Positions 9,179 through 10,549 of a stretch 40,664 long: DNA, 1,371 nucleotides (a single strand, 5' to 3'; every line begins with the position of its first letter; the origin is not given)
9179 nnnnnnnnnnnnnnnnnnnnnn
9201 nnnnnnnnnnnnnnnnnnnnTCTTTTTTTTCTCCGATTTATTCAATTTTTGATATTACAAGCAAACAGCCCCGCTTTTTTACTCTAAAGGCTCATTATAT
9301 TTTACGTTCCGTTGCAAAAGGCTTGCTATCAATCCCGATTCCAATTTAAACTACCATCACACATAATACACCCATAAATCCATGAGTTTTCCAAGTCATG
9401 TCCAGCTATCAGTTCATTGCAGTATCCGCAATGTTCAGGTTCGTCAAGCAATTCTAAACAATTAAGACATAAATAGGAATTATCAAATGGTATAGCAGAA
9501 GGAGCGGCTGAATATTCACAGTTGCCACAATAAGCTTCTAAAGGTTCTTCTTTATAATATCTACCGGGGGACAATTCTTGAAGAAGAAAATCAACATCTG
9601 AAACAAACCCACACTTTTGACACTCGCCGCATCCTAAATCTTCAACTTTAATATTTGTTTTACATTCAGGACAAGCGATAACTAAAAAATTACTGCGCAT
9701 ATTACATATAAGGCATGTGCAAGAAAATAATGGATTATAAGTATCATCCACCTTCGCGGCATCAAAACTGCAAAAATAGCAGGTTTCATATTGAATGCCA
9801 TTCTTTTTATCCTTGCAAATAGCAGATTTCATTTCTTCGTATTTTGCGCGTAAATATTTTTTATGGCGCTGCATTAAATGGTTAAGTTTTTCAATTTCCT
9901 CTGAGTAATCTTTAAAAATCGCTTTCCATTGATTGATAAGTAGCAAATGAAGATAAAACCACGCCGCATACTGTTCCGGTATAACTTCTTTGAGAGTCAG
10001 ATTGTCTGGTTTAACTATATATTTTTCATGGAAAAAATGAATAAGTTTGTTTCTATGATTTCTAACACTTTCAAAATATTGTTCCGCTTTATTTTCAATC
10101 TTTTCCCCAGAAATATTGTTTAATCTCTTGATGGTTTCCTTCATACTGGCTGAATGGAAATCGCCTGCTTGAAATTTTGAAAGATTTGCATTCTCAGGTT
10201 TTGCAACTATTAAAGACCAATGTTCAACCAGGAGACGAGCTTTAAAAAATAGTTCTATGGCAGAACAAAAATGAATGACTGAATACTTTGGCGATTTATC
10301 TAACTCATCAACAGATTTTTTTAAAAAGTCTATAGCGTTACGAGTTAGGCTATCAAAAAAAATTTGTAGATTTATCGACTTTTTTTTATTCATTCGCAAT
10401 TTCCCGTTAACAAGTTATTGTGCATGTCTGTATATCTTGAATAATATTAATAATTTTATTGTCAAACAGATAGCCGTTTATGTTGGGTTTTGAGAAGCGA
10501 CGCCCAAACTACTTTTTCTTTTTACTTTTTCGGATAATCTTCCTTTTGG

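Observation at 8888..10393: HEPN-like Rx4H protein with a multi-zinc-ribbon tail, followed by a tandem zinc-ribbon mini-protein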

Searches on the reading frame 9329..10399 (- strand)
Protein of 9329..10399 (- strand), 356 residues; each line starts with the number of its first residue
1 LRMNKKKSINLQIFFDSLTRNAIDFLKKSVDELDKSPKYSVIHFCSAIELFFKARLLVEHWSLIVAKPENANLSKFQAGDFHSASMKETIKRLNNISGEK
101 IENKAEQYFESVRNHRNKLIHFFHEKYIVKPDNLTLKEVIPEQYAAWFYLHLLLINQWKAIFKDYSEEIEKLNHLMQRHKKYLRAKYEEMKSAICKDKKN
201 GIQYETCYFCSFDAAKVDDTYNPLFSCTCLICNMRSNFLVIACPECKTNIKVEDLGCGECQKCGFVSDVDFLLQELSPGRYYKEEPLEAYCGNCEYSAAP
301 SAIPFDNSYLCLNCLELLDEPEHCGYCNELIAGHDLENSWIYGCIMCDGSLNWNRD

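Call 3: search_protein_families(library=pfam, proteins=[window:9329-10399:-], max_evalue=1)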
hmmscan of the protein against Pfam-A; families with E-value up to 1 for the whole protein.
window:9329-10399:- (356 aa): 2 families
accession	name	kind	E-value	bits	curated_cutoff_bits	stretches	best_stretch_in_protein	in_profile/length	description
PF18739.6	HEPN_Apea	-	0.075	13.9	24.4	1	86-135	61-112/136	Apea-like HEPN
PF18735.6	HEPN_RiboL-PSP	-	0.46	10.8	28.4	1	29-119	23-105/191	RiboL-PSP-HEPN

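Call 4: search_protein_families(library=padloc, proteins=[window:9329-10399:-], max_evalue=1)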
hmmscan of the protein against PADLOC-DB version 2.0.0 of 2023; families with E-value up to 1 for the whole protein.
window:9329-10399:- (356 aa): 3 families
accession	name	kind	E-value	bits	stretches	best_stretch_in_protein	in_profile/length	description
PDLC04162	HEC-08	-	1.2e-83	279.2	1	6-355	7-357/358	-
PDLC01688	DUF3644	-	2.1e-53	178.4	1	14-163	6-149/149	DUF3644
PDLC01444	Cas10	-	0.0091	12.8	1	99-242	194-282/605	CAS-III; effector_LS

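Call 5: search_protein_families(library=ncbifam, proteins=[window:9329-10399:-], max_evalue=1)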
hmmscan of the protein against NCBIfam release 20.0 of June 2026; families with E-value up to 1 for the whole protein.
window:9329-10399:- (356 aa): 1 family
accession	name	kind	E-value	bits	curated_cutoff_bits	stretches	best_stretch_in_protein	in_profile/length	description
NF006417.0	PRK08665.1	equivalog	0.35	9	961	1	209-266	731-756/759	vitamin B12-dependent ribonucleotide reductase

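Call 7: find_homologous_proteins(query=window:9329-10399:-)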
Query window:9329-10399:- (356 aa): 247 proteins with E <= 0.001 among 1108 candidates; the best 120 are listed.
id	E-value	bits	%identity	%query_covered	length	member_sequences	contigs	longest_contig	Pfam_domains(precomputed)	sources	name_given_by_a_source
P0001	2.4e-244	828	100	99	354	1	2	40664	-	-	-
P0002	9.2e-180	616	78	98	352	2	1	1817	-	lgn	-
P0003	1.4e-175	602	86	85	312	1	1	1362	-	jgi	jgi:hypothetical protein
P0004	1.0e-170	586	70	99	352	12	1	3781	-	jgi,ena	-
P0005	1.3e-169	582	71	97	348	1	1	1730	-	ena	-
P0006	5.0e-165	567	69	97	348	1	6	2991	-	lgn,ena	-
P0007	1.2e-160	553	70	96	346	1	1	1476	PF12358.14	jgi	-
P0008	4.9e-142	491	59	97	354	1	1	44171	-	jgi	jgi:hypothetical protein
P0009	2.0e-140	486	58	97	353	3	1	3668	-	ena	-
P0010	3.9e-134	465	55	97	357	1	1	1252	-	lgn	-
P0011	1.5e-117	411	52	96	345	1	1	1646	-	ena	-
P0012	1.4e-113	398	69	71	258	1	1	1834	-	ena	-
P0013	1.7e-108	381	49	95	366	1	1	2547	-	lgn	-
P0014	9.2e-108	379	50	95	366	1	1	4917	-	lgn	-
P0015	3.6e-106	373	49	95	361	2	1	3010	-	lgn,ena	-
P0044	1.8e-91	325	43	98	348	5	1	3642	PF12358.14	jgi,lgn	jgi:hypothetical protein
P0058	3.1e-89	318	45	98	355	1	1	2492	PF12358.14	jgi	jgi:hypothetical protein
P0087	6.8e-81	290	41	96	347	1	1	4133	PF12358.14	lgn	-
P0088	6.8e-81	290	41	96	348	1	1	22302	PF12358.14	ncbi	-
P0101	4.2e-79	284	40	96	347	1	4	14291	PF12358.14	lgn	-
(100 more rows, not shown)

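Call 17: find_related_loci(query=A1, collection=genome_contigs, flank=6000)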
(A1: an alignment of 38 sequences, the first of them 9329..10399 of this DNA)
Query A1 (356 aa) in genome_contigs; peptide patterns used: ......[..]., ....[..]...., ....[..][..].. (x = any residue, [..] = any of these).
538 stretches matched a pattern; 274 encode a relative of the query (tblastn E <= 1e-3); the best 80 are kept; 80 distinct loci.
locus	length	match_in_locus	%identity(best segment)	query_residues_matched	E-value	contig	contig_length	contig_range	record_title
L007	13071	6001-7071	78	1-355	0e+0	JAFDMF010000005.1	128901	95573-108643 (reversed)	MAG: Deltaproteobacteria bacterium isolate WB1_Bin_3 WB1_Bin_3_scaffold_171, whole genome shotgun sequence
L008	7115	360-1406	49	14-354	2e-107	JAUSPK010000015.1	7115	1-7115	MAG: Syntrophales bacterium isolate E21_metabat.bin.54_sub E21_k141_335030, whole genome shotgun sequence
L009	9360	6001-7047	42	7-352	5e-101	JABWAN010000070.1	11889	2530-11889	MAG: candidate division KSB1 bacterium isolate MAG_5 scaffold_6309, whole genome shotgun sequence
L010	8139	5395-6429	47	14-352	2e-100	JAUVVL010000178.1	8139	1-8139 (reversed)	MAG: Desulfobacteraceae bacterium isolate CSMAG_1163 CSMAG_1163_k127_2938122_length_8139_cov_92.9180, whole genome shotg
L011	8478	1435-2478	46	6-349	9e-100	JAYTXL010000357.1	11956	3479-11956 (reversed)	MAG: Verrucomicrobiota bacterium isolate GFS_5964 GFS_5964_356, whole genome shotgun sequence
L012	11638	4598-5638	45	14-356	2e-98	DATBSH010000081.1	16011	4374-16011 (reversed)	MAG TPA_asm: Pyrinomonadaceae bacterium isolate SMAG_U4152 k141_1319691, whole genome shotgun sequence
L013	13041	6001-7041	46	2-349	5e-96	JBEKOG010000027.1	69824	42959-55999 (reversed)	MAG: Verrucomicrobiota bacterium isolate SPRUCE 435 SPRUCE_435_27, whole genome shotgun sequence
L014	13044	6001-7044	43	12-356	2e-93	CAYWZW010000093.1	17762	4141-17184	MAG TPA_asm: uncultured Pirellulales bacterium isolate binchicken_co189_401 genome assembly, contig: NODE_2957_length_17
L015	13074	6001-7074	40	1-352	2e-90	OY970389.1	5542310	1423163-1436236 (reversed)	MAG: Pyrinomonadaceae bacterium isolate MFD09206.bin.c.1 genome assembly, chromosome: 1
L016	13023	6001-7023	41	14-356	1e-87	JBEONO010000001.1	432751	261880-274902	Oxalobacteraceae bacterium GrIS 1.18 Ga0418725_001, whole genome shotgun sequence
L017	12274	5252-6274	41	14-356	2e-87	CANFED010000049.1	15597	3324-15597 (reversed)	MAG: Oxalobacteraceae bacterium isolate Jr-11dec17-22 genome assembly, contig: Jr-11dec17-C1382, whole genome shotgun se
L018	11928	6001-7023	41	14-356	2e-86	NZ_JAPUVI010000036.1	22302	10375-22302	MAG: Accumulibacter sp. isolate MAG Bin45 bin45_57, whole genome shotgun sequence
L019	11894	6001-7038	40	6-348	5e-85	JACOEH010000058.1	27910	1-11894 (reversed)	MAG: Nitrospira sp. isolate S1bin.12 NODE_509_length_27910_cov_33.070364, whole genome shotgun sequence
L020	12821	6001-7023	40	14-356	1e-84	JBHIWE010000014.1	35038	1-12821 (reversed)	MAG: Acidovorax sp. isolate MAG16 WDNA01_bin.24.orig_14, whole genome shotgun sequence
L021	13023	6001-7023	39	14-356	2e-84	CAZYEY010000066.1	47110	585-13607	MAG TPA_asm: uncultured Thiobacillus sp. isolate binchicken_co23_236 genome assembly, contig: k141_1541352, whole genome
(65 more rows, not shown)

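Call 21: find_encoding_contigs(protein=P0008, flank=6000, max_places=2)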
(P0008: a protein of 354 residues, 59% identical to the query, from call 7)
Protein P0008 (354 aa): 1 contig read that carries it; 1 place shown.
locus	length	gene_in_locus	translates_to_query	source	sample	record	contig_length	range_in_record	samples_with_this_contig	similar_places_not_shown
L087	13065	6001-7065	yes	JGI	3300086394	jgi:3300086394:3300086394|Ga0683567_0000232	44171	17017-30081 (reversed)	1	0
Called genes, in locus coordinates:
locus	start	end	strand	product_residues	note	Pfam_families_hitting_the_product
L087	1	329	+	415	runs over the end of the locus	PF00155:Aminotran_1_2, PF00202:Aminotran_3 (faint)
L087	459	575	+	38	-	-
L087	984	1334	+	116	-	-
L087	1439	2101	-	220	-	PF05063:MT-A70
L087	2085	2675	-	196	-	PF09195:Endonuc-BglII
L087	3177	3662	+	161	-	PF04002:RadC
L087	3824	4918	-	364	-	PF04055:Radical_SAM, PF13353:Fer4_12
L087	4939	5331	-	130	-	-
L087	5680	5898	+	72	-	-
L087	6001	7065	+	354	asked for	-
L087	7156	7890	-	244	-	PF22945:LEM-3_GIY-YIG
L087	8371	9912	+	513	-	-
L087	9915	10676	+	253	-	PF01695:IstB_IS21, PF00308:Bac_DnaA (weak), PF20720:nSTAND3 (weak)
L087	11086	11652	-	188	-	-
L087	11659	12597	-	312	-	-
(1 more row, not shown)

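Call 22: find_encoding_contigs(protein=P0004, flank=6000, max_places=2)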
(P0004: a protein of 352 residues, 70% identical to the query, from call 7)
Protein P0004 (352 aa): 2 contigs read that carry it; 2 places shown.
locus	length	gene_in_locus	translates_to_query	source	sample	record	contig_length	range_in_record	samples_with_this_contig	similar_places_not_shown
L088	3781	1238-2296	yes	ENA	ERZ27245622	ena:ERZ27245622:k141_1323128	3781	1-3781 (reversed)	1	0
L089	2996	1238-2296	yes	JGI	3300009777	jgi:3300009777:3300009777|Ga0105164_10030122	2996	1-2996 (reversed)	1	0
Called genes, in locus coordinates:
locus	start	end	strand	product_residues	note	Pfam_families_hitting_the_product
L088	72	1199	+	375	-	PF18728:HEPN_AbiV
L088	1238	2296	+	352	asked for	-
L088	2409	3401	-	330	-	PF00574:CLP_protease (faint), PF01972:SDH_protease (weak), PF25145:NfeD1b_N, PF01343:Peptidase_S49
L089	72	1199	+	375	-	PF18728:HEPN_AbiV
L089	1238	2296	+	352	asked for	-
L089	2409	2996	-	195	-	PF01343:Peptidase_S49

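Call 23: find_encoding_contigs(protein=P0009, flank=6000, max_places=2)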
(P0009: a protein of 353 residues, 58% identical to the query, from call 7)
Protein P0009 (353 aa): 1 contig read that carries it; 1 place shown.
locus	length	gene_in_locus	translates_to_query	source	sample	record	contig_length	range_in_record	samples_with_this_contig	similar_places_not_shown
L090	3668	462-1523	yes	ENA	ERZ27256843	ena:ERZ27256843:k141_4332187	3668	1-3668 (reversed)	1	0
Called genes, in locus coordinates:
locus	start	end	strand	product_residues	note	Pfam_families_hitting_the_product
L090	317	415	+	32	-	-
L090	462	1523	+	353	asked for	-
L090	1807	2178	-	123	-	-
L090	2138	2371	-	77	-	-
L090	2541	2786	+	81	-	-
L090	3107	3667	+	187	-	?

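Call 24: predict_structure(alignment_id=A1)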
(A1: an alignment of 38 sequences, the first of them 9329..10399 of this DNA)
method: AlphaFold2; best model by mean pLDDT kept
length: 356 residues; sequences in the alignment: 38
mean_pLDDT: 88.2   pTM: 0.78
mean pLDDT of the five models: 88.2, 87.9, 86.4, 83.8, 83.6
residues with pLDDT >= 90: 236; 70-90: 88; 50-70: 24; < 50: 8
segments of 3 or more residues with pLDDT < 50: 1-5
pLDDT, mean of each block of 10 residues (from residue 1): 54 92 96 86 95 94 89 86 91 90 94 87 60 76 95 95 96 92 94 95 94 94 92 93 94 89 93 80 67 88 91 93 93 91 91 65
secondary structure, 60 per line:
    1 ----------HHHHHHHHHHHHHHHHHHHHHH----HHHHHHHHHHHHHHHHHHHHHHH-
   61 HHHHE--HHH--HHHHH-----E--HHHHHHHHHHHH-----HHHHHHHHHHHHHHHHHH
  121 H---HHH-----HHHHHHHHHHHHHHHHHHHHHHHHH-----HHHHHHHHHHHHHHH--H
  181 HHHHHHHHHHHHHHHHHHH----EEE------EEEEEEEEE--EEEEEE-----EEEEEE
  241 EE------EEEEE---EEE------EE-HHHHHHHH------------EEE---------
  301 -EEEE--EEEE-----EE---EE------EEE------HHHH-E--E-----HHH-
elements in order: H11-32 H37-59 H61-64 H73-77 H86-97 H103-121 H133-157 H163-177 H180-199 E204-206 E213-221 E224-229 E235-242 E249-253 E257-259 H269-276 E289-291 E302-305 E308-311 E330-332 H339-342

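Call 26: search_solved_structures(query=A1, max_evalue=10, show_alignments=2)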
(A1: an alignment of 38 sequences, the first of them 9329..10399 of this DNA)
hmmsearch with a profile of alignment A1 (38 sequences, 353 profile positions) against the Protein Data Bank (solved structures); distinct sequences matched with E-value up to 10: 31.
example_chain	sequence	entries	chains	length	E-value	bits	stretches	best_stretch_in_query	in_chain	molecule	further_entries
2m1s_A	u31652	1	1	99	0.0008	21.7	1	289-327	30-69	RING finger protein Z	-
5i72_A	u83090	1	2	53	0.0011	21.2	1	289-326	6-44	RING finger protein Z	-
7ckl_B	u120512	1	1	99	0.0021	20.4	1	289-327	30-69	RING finger protein Z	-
7ela_B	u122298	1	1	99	0.0023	20.2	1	289-327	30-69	RING finger protein Z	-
7x6v_B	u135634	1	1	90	0.0099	18.1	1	289-327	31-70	RING finger protein Z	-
7eju_B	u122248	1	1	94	0.038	16.2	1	288-326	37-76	RING finger protein Z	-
7ckm_B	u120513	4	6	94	0.042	16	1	288-326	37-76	RING finger protein Z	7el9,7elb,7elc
9fhl_W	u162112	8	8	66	0.06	15.6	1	227-266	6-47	Small ribosomal subunit protein eS27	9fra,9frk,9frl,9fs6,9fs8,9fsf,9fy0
1i3q_L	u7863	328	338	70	0.09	15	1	231-269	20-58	DNA-DIRECTED RNA POLYMERASE II 7.7KD POLYPEPTIDE | DNA-directed RNA polymerase II, chain RPB12 | DNA-directed RNA polymerases I, II, and III 7.7 kDa polypeptide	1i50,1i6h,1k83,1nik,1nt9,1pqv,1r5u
8bws_L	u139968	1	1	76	0.1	14.7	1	231-269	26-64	DNA-directed RNA polymerases I, II, and III subunit RPABC4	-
1qxf_A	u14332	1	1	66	0.16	14.2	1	234-266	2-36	30S RIBOSOMAL PROTEIN S27E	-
8jh2_V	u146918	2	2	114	0.19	13.9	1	221-265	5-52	Transcription elongation factor SPT4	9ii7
7vgq_B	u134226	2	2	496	0.23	13.6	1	288-326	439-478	Maltose/maltodextrin-binding periplasmic protein,RING finger protein Z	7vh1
9e9c_0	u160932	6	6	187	0.24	13.6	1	256-333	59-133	Large ribosomal subunit protein bL32m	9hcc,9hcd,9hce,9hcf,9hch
8v32_J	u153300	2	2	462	0.29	13.3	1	226-279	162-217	TnsD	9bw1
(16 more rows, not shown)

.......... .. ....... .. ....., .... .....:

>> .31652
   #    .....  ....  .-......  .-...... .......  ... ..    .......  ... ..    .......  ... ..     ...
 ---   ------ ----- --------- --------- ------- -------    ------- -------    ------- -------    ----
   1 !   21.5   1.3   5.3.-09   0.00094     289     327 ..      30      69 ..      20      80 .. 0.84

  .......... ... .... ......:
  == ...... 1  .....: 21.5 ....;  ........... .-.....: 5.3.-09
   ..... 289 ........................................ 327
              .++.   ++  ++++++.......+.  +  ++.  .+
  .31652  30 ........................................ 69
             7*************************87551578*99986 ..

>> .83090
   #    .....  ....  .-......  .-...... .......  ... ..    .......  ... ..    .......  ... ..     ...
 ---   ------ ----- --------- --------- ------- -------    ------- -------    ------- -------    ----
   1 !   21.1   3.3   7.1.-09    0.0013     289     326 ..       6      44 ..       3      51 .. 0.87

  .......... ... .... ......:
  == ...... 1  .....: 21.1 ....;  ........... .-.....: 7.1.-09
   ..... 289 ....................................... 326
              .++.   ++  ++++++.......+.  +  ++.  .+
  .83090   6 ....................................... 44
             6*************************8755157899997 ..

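Call 27: fold_search(model_id=the predicted structure, library=pdb)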
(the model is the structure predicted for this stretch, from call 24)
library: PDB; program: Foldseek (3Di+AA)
matches with E <= 10: 202; with E <= 0.001: 0
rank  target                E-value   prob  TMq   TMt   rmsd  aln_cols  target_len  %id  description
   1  6dpq_A                3.9e-01  0.20  0.17  0.16  16.2       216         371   11  Mapping the binding trajectory of a suicide inhibitor in human indoleamine 2,3-dioxygenase 1 (released 2018-11-07)
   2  2l6h_MODEL_1_A        4.6e-01  0.21  0.18  0.33  13.9       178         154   13  Fat domain of focal adhesion kinase tethered to LD4 motif of paxillin via GGS linker (released 2012-05-30)
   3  9ew0_B                4.6e-01  0.13  0.15  0.14  16.6       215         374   12  Holo IDO with a bound inhibitor (released 2025-04-02)
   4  2hsb                  6.0e-01  0.95  0.24  0.61   4.9       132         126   11  Crystal structure of a hepn domain containing protein (af_0298) from archaeoglobus fulgidus at 1.95 A resolution (released 2006-08-15)
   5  7bxo_D                6.6e-01  0.30  0.20  0.37   7.9       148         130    9  Crystal structure of the toxin-antitoxin with AMP-PNP (released 2020-09-30)
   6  6azv_A                7.0e-01  0.12  0.15  0.14  16.5       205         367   12  IDO1/BMS-978587 crystal structure (released 2018-03-21)
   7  6vn7_R                8.2e-01  0.07  0.13  0.16  16.0       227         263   10  Cryo-EM structure of an activated VIP1 receptor-G protein complex (released 2020-09-02)
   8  6kps_A                1.1e+00  0.10  0.17  0.16  16.6       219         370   13  Crystal structure of indoleamine 2,3-dioxygenagse 1 (IDO1) in complex with compound 36 (released 2020-03-25)
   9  7f4h_R                1.2e+00  0.15  0.19  0.24  15.8       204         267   14  Cryo-EM structure of afamelanotide-bound melanocortin-1 receptor in complex with Gs protein, Nb35 and scFv16 (released 2021-09-08)
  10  9cce_B                1.4e+00  0.11  0.16  0.26  13.2       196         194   18  structure of DYNA_1b7 (released 2025-08-13)
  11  3on2_B                1.7e+00  0.10  0.15  0.22  11.4       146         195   12  Structure of a protein with unknown function from Rhodococcus sp. RHA1 (released 2010-09-22)
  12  9ca3_B                1.7e+00  0.10  0.14  0.19  14.4       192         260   10  Crystal structure of MarE C280S in complex with cyanide bound heme and its native substrate, beta-methyl-L-tryptophan (released 2025-04-02)
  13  1yuz_B                1.8e+00  0.14  0.15  0.25  19.3       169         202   14  Partially Reduced State of Nigerythrin (released 2005-06-21)
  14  6ikn_A                1.8e+00  0.06  0.12  0.14  35.7       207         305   14  Crystal structure of the GAS7 F-BAR domain (released 2019-10-16)
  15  9bj7_N                1.9e+00  0.23  0.23  0.45  10.5       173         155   12  Crystal structure of the N-terminal truncated AbiV (residues 24-201) (released 2025-08-13)
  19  9bj7_B                2.0e+00  0.23  0.22  0.43  12.6       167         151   11  Crystal structure of the N-terminal truncated AbiV (residues 24-201) (released 2025-08-13)
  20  9bj7_F                2.1e+00  0.21  0.22  0.43  12.6       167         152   11  Crystal structure of the N-terminal truncated AbiV (residues 24-201) (released 2025-08-13)
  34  9bj7_X                3.1e+00  0.15  0.22  0.45   9.7       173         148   10  Crystal structure of the N-terminal truncated AbiV (residues 24-201) (released 2025-08-13)
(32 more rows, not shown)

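Call 30: search_protein_families(library=pfam, alignment_id=A1, max_evalue=0.01)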
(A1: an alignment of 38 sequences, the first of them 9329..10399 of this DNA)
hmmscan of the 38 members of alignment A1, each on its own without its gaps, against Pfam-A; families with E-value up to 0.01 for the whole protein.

A. member 1, window:9329-10399:- (356 aa): 0 families

B. families by the number of members that match (of 38 scanned): 15 families
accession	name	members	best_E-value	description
PF12358.13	DUF3644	14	4.1e-05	Domain of unknown function (DUF3644)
PF18912.6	DZR_2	5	0.0021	Double zinc ribbon domain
PF08271.17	Zn_Ribbon_TF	4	0.0015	TFIIB zinc-binding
PF12773.13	DZR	2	0.00085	Double zinc ribbon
PF24441.1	DUF7560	1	0.00034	Family of unknown function (DUF7560)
PF05715.19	zf-piccolo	1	0.0017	Piccolo Zn-finger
PF21344.3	Zn_ribbon_LysW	1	0.0019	Alpha-aminoadipate carrier protein LysW-like, globular domain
PF19134.6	DUF5817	1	0.0024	Domain of unknown function (DUF5817)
PF25207.1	DUF7837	1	0.0028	Domain of unknown function (DUF7837)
PF22373.2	MG491_central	1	0.0045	Organelle protein MG491, central domain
PF01907.25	Ribosomal_L37e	1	0.0057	Ribosomal protein L37e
PF06906.16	DUF1272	1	0.0063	Protein of unknown function (DUF1272)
PF22747.2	Zn_ribbon_DUF2089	1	0.0071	DUF2089 zinc ribbon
PF06144.19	DNA_pol3_delta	1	0.0073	DNA polymerase III, delta subunit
PF18730.6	HEPN_Cthe2314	1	0.0085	Cthe_2314-like HEPN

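Call 33: find_related_loci(query=A1, collection=viral_contigs, flank=5000)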
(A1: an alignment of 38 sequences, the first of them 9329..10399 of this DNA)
Query A1 (356 aa) in viral_contigs; peptide patterns used: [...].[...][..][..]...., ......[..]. (x = any residue, [..] = any of these).
48 stretches matched a pattern; 11 encode a relative of the query (tblastn E <= 1e-3); 11 distinct loci.
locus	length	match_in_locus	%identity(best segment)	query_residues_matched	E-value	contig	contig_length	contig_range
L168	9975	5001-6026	44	9-349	8e-91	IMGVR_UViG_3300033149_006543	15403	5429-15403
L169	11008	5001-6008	36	18-356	2e-70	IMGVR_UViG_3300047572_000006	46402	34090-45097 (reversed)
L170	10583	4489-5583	33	1-356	1e-61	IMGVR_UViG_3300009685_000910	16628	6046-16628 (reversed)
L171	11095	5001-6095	33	1-356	1e-61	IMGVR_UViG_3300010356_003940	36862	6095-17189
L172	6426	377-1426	32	14-356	6e-59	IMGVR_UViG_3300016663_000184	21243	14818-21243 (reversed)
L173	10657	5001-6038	32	17-356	1e-56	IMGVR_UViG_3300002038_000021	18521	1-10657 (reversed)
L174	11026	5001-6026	32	14-348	2e-54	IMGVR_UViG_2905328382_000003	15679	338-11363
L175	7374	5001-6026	32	14-348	2e-54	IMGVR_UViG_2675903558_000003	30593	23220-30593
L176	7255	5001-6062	30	2-347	2e-52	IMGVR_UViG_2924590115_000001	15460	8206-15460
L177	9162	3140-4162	27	3-349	1e-38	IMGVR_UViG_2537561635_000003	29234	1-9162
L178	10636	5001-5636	30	14-232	2e-30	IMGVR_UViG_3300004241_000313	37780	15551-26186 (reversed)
